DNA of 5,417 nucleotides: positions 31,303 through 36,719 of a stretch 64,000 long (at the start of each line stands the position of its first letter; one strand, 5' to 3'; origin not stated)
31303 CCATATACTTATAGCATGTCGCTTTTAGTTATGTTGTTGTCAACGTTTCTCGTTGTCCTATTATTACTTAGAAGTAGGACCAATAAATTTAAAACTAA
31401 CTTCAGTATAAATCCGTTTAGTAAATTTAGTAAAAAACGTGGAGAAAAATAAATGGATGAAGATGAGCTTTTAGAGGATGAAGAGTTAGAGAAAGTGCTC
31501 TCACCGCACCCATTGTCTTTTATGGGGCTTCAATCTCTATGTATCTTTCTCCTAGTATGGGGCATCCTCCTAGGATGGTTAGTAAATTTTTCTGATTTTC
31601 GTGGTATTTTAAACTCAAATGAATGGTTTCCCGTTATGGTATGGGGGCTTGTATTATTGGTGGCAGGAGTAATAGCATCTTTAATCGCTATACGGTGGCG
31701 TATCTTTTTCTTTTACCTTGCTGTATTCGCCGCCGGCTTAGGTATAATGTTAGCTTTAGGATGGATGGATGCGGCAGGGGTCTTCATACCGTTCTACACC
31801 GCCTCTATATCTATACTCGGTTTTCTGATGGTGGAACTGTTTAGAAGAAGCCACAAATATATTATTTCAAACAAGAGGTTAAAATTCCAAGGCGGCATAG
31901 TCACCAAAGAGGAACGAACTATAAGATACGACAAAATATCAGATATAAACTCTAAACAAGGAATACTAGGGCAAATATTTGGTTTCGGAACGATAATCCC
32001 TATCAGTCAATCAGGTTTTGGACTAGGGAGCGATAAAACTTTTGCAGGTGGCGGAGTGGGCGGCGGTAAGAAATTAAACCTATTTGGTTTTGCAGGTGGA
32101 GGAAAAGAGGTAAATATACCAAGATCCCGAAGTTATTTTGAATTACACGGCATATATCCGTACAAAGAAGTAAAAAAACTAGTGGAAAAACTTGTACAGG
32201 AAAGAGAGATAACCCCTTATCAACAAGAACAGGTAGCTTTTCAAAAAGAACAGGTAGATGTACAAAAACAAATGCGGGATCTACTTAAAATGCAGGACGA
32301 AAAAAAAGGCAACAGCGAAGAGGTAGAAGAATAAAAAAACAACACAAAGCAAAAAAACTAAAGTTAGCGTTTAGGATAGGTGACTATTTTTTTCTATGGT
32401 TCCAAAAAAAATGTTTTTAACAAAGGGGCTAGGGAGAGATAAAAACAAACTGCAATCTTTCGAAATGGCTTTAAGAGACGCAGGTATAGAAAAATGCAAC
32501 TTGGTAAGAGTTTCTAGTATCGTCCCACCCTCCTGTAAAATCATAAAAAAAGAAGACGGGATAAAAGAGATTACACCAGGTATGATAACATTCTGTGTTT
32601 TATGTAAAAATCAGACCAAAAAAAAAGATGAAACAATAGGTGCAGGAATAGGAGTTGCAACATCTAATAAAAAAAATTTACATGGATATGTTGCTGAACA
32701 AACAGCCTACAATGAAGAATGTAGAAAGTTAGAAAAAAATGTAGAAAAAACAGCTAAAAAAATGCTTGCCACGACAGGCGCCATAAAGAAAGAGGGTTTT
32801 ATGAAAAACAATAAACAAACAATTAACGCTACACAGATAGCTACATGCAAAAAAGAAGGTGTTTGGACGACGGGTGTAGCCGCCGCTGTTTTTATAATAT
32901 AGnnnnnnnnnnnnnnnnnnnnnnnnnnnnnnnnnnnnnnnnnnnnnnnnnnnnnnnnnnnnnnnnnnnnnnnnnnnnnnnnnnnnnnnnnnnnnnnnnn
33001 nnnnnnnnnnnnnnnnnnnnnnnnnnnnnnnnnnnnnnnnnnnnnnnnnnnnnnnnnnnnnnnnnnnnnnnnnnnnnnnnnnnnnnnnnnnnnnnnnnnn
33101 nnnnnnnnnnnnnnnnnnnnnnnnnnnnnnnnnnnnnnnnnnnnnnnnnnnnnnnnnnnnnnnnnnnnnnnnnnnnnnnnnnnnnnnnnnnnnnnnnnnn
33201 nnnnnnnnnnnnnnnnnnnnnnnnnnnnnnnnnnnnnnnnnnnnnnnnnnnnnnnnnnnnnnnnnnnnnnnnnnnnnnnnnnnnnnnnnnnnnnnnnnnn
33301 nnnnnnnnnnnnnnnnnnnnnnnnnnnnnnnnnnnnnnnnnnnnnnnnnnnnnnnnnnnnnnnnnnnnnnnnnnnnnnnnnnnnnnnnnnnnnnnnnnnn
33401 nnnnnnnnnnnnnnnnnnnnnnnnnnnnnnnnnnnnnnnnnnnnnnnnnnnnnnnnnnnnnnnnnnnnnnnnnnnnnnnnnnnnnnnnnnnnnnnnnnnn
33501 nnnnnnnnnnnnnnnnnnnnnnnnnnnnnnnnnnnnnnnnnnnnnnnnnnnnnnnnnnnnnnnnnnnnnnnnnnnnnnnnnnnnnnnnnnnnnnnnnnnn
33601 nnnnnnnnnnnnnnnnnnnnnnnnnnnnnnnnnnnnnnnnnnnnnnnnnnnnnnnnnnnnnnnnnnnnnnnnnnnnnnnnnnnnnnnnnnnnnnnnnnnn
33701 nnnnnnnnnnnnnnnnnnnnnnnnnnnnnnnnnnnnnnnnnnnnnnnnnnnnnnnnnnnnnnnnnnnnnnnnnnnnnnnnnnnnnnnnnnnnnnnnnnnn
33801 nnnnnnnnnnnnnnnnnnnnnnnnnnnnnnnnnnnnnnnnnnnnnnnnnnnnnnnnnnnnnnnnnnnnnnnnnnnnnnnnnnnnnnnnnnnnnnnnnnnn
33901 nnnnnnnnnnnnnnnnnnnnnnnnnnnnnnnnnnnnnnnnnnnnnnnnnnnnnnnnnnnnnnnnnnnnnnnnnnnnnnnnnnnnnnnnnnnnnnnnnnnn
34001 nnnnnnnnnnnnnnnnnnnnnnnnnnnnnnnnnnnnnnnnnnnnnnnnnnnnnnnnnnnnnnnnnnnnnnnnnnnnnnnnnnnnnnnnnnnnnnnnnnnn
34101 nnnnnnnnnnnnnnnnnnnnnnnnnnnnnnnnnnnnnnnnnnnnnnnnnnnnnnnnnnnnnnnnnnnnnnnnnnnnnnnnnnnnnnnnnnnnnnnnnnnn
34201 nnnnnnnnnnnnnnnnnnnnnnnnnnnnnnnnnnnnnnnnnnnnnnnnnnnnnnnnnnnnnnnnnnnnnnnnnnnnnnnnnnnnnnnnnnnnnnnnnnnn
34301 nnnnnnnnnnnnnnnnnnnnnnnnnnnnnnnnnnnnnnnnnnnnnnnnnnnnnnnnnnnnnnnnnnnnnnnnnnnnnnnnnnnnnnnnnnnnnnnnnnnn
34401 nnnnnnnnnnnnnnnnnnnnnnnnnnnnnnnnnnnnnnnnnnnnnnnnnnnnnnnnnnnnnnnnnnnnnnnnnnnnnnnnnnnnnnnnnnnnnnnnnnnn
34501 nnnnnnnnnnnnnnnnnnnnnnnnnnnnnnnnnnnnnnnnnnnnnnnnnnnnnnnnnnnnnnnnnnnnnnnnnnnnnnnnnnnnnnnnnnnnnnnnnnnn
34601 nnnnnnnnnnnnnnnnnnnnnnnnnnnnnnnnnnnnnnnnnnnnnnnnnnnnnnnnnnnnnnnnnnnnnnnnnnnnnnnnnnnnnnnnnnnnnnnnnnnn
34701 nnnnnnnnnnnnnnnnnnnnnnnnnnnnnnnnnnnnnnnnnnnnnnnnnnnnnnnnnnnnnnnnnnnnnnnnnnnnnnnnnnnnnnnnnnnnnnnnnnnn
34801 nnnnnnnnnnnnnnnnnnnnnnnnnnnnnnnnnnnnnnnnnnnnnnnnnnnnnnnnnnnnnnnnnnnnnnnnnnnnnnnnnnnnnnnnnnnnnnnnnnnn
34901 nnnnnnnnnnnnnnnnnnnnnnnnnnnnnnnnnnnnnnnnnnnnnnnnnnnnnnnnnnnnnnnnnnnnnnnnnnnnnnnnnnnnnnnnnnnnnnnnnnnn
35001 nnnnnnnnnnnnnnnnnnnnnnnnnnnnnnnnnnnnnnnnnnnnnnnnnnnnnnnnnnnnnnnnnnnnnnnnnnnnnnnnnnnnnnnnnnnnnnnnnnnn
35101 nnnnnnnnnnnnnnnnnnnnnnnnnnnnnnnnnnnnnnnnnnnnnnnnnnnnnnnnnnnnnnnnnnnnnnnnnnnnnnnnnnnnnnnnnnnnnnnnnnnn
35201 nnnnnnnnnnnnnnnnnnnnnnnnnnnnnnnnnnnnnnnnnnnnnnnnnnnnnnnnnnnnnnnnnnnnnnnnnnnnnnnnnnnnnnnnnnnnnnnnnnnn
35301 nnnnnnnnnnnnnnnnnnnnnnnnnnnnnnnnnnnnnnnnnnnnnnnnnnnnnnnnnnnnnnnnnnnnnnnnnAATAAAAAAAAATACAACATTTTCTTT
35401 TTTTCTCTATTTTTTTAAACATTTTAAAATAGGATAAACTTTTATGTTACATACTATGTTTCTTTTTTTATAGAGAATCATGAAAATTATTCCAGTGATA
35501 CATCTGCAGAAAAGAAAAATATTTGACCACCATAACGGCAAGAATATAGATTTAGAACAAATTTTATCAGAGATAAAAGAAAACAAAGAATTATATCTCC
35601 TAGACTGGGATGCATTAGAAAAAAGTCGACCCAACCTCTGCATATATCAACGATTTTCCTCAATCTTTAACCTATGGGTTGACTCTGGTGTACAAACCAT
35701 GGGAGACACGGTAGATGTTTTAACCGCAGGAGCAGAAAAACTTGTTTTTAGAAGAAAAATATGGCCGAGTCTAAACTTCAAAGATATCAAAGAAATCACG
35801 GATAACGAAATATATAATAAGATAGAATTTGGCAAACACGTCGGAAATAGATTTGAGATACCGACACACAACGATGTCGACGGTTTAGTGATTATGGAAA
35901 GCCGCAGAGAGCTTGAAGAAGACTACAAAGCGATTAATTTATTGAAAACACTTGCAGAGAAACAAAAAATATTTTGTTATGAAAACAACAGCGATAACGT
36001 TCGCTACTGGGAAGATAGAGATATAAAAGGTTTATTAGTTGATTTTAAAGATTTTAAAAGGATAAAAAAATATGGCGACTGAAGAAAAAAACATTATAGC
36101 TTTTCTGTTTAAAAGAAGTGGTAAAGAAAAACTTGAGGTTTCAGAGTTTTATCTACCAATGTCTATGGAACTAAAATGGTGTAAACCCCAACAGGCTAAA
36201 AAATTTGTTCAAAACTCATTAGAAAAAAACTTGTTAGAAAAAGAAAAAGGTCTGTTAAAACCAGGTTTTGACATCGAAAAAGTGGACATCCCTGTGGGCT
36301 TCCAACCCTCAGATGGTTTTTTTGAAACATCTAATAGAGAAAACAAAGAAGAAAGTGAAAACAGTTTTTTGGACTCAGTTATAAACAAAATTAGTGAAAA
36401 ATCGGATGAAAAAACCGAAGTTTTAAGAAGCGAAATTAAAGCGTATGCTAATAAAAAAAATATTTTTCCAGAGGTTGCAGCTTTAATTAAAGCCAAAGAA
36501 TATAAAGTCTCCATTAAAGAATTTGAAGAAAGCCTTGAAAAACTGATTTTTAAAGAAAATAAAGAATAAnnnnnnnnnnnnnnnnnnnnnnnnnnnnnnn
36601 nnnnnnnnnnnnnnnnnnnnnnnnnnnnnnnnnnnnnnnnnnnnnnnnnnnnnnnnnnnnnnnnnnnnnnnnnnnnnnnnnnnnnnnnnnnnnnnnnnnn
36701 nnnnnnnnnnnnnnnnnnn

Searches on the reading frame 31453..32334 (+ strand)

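Call 42: search_protein_families(library=pfam, proteins=[window:31453-32334:+], max_evalue=0.00001)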
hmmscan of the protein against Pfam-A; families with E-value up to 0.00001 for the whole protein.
window:31453-32334:+ (293 aa): 1 family
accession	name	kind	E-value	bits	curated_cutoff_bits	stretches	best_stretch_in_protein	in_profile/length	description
PF03703.20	bPH_2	-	1e-10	42.2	22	1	132-182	2-52/78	Bacterial PH domain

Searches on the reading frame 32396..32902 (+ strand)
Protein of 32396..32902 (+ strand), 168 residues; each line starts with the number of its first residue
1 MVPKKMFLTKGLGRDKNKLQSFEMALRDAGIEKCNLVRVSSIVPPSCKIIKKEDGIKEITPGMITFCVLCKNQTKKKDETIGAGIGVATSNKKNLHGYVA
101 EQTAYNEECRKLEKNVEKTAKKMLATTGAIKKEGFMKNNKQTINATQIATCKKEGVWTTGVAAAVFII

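Call 42: search_protein_families(library=pfam, proteins=[window:32396-32902:+], max_evalue=0.00001)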
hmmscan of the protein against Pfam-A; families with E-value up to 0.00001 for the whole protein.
window:32396-32902:+ (168 aa): 1 family
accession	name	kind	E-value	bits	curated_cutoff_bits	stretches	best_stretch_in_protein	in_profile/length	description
PF01862.21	PvlArgDC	-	3.2e-51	173.9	22.7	1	2-167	1-161/161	Pyruvoyl-dependent arginine decarboxylase (PvlArgDC)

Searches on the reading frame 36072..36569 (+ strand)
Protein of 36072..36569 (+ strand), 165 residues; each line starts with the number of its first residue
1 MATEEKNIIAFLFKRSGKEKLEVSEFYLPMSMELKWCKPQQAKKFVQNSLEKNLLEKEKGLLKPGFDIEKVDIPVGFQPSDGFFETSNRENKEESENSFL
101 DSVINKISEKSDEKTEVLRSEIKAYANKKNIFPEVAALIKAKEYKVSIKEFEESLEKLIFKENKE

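Call 43: search_protein_families(library=pfam, proteins=[window:36072-36569:+], max_evalue=0.00001)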
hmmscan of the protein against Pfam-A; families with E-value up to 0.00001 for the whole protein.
window:36072-36569:+ (165 aa): 1 family
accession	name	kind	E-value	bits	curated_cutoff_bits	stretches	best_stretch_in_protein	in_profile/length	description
PF09999.14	DUF2240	-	4e-26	91.8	22.3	1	6-153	3-142/144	Uncharacterized protein conserved in archaea (DUF2240)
